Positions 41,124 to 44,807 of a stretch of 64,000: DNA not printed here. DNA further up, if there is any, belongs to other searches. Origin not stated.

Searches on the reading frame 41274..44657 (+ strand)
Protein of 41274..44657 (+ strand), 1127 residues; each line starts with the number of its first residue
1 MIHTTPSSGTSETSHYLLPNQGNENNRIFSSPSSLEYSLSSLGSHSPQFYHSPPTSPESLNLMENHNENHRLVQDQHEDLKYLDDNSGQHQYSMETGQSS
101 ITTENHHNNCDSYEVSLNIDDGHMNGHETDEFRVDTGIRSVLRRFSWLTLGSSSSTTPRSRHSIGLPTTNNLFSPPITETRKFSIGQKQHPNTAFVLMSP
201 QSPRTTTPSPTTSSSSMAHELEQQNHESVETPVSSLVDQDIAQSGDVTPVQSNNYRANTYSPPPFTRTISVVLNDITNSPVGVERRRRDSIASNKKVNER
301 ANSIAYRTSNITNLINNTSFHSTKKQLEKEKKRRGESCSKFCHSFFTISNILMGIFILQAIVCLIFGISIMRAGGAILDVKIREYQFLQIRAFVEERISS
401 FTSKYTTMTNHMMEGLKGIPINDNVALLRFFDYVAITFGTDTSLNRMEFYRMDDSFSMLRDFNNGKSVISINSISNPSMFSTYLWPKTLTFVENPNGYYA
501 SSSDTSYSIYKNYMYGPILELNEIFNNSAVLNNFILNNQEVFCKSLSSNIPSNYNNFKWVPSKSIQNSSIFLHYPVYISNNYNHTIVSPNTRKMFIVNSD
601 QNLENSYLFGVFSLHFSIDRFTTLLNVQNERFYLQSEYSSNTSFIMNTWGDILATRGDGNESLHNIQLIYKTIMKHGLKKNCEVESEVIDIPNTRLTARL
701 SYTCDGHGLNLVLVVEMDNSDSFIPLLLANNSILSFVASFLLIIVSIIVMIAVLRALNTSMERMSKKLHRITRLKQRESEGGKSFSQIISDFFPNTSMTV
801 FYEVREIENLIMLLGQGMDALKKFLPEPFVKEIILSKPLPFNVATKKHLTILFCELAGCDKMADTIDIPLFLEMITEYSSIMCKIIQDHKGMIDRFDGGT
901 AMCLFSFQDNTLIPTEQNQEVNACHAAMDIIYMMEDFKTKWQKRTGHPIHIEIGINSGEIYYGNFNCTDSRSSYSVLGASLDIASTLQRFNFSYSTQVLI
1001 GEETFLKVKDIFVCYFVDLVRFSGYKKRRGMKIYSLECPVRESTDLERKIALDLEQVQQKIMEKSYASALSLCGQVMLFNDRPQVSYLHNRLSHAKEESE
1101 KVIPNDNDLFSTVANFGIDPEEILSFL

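Call 31: search_protein_families(library=pfam, proteins=[window:41274-44657:+], max_evalue=0.001)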
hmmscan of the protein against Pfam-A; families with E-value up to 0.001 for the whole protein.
window:41274-44657:+ (1127 aa): 1 family
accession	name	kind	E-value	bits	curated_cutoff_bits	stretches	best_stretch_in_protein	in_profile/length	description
PF00211.25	Guanylate_cyc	-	4.7e-05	23.5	21.9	1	845-1024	5-172/183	Adenylate and Guanylate cyclase catalytic domain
